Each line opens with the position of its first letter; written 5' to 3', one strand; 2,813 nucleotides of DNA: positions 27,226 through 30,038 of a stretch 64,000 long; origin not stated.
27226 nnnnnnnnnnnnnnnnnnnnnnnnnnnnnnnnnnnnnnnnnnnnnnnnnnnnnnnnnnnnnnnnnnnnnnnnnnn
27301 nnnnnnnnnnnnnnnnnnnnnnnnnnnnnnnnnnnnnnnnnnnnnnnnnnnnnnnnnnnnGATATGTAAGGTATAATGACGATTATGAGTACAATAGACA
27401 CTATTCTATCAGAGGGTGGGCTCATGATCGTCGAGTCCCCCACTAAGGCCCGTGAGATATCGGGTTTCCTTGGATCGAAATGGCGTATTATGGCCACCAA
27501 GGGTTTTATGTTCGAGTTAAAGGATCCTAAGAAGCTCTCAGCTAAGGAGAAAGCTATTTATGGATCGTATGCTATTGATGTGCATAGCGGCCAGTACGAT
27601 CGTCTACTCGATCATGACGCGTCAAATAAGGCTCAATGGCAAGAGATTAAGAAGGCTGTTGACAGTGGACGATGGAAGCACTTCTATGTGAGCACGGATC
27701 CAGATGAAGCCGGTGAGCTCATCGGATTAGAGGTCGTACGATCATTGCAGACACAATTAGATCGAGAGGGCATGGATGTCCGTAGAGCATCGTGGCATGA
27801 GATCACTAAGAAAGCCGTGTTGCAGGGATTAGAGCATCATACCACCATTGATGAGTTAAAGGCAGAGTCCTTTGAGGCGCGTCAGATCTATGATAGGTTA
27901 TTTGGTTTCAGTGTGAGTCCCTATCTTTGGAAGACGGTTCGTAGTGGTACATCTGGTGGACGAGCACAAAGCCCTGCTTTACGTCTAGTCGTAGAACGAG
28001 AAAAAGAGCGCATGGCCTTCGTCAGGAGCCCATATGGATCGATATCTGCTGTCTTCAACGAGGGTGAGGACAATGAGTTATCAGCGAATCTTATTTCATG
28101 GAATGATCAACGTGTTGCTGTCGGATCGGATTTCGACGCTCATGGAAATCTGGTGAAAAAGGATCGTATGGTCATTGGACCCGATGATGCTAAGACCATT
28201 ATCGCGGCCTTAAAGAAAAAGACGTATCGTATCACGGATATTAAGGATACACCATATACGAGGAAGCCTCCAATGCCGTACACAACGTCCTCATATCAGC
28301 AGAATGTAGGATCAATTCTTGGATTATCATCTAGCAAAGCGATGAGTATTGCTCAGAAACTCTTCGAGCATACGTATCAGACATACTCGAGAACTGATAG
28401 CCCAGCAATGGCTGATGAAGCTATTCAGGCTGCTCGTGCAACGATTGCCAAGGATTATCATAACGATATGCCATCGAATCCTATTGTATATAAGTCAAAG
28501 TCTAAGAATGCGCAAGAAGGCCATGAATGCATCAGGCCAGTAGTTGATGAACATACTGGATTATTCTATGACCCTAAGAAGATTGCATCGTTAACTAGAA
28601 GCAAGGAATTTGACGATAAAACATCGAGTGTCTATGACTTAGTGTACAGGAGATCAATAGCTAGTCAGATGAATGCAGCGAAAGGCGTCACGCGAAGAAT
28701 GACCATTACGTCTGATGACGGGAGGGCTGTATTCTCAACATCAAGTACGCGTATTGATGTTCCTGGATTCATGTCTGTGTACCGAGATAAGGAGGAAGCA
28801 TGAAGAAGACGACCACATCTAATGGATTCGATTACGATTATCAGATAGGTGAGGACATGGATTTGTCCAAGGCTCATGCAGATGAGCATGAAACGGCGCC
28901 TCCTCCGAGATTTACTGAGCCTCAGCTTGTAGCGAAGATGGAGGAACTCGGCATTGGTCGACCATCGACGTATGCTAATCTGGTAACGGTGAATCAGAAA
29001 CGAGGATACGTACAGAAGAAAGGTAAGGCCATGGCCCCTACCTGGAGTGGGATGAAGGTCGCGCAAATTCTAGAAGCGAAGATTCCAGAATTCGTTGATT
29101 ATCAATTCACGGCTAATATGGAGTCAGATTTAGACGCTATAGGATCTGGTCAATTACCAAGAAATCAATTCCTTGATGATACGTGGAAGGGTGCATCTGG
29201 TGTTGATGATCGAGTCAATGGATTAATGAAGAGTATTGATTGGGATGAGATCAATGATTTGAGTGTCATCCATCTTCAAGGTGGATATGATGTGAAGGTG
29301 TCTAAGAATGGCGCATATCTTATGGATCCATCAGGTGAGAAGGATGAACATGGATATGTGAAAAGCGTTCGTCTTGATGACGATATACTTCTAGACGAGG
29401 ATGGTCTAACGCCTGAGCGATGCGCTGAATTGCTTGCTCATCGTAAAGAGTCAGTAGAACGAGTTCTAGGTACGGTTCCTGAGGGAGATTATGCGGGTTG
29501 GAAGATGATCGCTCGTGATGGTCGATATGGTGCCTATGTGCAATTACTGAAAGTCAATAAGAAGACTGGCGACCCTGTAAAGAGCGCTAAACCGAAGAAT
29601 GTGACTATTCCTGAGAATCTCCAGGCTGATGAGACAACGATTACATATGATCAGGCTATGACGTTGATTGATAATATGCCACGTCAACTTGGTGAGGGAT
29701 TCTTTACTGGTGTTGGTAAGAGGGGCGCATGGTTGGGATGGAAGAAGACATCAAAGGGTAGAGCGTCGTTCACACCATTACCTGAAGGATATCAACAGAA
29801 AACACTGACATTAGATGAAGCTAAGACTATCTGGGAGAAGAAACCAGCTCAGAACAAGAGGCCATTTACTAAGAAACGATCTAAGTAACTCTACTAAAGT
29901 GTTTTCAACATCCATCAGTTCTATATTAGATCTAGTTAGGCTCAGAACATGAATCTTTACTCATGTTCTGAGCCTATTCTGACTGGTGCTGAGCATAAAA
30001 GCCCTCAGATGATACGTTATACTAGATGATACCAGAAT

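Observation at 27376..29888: Topoisomerase I encoded as two ORFs joined at an SD-preceded ATGA overlap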

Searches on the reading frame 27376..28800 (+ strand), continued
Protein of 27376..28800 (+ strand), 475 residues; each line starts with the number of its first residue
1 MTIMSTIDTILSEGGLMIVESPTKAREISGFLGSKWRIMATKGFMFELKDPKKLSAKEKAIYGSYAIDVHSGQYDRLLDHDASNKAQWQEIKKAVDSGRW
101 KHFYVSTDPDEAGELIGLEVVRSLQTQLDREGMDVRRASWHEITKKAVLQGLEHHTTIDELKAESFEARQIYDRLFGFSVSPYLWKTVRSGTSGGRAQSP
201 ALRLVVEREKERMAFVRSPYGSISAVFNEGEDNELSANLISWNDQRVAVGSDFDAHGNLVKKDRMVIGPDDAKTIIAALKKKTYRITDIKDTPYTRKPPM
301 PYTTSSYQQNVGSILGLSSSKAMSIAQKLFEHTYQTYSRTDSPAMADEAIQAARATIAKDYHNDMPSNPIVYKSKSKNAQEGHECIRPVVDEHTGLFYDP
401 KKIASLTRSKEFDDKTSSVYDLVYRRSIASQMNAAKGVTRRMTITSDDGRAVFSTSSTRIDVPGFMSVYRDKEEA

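Call 32: find_encoding_contigs(protein=P0015, flank=3000, max_places=1)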
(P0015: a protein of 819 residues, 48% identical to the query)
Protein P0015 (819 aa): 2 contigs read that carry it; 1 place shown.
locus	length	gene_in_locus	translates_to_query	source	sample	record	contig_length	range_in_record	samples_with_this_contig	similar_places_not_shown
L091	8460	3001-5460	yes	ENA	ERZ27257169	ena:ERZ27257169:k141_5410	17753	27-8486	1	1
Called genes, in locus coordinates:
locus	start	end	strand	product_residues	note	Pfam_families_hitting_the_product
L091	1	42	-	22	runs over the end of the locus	?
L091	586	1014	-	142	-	-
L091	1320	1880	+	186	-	-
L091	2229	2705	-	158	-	-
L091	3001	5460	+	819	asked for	PF01751:Toprim, PF01131:Topoisom_bac, PF13368:Toprim_C_rpt (faint)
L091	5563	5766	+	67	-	-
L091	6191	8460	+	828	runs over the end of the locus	PF00188:CAP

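Call 41: find_encoding_contigs(protein=P0010, flank=5000, max_places=2)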
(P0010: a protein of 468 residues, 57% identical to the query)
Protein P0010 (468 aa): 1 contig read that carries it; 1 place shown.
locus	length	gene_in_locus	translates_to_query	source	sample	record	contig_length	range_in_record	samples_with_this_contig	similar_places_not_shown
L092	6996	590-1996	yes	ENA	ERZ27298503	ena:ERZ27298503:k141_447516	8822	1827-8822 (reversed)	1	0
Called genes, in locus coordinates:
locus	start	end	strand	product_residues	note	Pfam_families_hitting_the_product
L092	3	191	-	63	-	?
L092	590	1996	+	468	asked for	PF01751:Toprim, PF01131:Topoisom_bac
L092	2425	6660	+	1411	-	PF02368:Big_2 (faint), PF17802:SpaA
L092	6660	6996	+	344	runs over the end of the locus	PF01131:Topoisom_bac, PF13368:Toprim_C_rpt (weak)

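Call 42: search_protein_families(library=pfam, proteins=[L090:1816-3213:+, L085:1735-3057:+, L087:4738-7371:+], max_evalue=0.01)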
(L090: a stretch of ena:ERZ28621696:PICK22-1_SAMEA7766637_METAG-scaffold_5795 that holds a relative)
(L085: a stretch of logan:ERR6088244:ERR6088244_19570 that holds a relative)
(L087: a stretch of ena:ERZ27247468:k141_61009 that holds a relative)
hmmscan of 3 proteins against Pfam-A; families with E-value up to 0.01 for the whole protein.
L090:1816-3213:+ (466 aa): 4 families
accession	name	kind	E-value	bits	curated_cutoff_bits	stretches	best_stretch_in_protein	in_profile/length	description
PF18912.6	DZR_2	-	9.3e-12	45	27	1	119-167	9-55/56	Double zinc ribbon domain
PF12773.13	DZR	-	3.8e-05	24.2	27.3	0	237-283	1-44/45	Double zinc ribbon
PF18741.7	MTES_1575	-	0.00067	20.1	38.2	1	381-425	36-80/96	REase_MTES_1575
PF04480.18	DUF559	-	0.0021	18.3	20.6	1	381-427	51-94/109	Protein of unknown function (DUF559)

L085:1735-3057:+ (441 aa): 1 family
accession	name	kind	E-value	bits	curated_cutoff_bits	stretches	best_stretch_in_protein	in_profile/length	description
PF01131.25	Topoisom_bac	-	5.5e-32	111.7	35.1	1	18-133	297-411/411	DNA topoisomerase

L087:4738-7371:+ (878 aa): 1 family
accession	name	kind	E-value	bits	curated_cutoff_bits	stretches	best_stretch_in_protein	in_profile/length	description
PF02368.24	Big_2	-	0.00027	21.3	22.8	1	791-827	35-67/79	Bacterial Ig-like domain (group 2)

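Call 50: find_encoding_contigs(protein=P0033, flank=3000, max_places=1)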
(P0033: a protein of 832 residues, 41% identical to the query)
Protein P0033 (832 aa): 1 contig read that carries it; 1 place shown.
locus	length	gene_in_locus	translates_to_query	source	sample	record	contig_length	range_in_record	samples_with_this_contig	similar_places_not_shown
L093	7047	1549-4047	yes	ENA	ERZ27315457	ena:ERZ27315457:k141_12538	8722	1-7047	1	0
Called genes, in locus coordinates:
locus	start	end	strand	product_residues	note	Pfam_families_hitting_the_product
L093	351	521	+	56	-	-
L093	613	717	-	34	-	-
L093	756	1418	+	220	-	-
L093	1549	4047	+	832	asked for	PF01751:Toprim (weak), PF01131:Topoisom_bac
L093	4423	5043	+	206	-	-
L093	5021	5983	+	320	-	-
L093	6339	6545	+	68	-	-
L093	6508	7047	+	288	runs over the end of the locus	PF01541:GIY-YIG (weak)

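Call 51: search_protein_families(library=phrogs, proteins=[L090:1816-3213:+, window:27376-28800:+], max_evalue=0.001)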
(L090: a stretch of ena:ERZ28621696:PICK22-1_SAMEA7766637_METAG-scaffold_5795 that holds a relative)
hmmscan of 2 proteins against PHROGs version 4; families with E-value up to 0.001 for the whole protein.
L090:1816-3213:+ (466 aa): 0 families

window:27376-28800:+ (475 aa): 1 family
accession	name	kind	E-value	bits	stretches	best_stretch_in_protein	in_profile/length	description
phrog_13226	-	unknown function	3.6e-77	261.5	1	16-473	4-450/726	-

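Call 52: search_solved_structures(query=L090:1816-3213:+, max_evalue=1)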
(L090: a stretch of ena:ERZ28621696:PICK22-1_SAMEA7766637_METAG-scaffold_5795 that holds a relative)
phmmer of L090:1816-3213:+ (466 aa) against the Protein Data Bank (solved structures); distinct sequences matched with E-value up to 1: 3.
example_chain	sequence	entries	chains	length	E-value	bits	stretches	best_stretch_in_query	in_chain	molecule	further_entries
9u9d_A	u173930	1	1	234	0.3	13.2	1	6-58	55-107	Myosin light chain kinase, smooth muscle, deglutamylated form,Green fluorescent protein,Ca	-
8x6f_D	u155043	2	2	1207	0.74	11.9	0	54-84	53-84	DNA-directed RNA polymerase subunit beta'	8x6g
3h2y_A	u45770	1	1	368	0.88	11.6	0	250-300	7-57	GTPase family protein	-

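Call 57: find_homologous_proteins(query=L090:1816-3213:+)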
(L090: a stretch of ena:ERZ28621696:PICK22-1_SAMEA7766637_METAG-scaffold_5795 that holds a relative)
Query L090:1816-3213:+ (466 aa): 3 proteins with E <= 0.001 among 889 candidates.
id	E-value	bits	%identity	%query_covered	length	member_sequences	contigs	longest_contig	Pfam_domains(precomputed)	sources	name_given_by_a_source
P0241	0.0e+0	1092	100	100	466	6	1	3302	PF18912.7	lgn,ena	-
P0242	1.3e-256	870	70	100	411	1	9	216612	PF18912.7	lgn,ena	-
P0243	4.5e-5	41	29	37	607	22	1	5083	-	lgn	-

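Call 58: find_related_loci(query=P0242, collection=viral_contigs, flank=5000)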
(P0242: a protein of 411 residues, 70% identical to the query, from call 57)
Query P0242 (411 aa) in viral_contigs; peptide patterns used: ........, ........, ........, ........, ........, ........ (x = any residue, [..] = any of these).
5 stretches matched a pattern, but none encodes a relative of the query by tblastn (E <= 1e-3).

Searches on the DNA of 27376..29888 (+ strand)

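Call 6: search_dna_similar(query=window:27376-29888:+, collection=phages, mode=near)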
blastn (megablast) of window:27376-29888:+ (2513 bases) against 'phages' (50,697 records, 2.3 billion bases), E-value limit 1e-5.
No match.

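Call 7: search_dna_similar(query=window:27376-29888:+, collection=plasmids, mode=near)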
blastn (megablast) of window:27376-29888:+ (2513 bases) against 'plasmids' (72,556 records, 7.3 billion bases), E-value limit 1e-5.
No match.
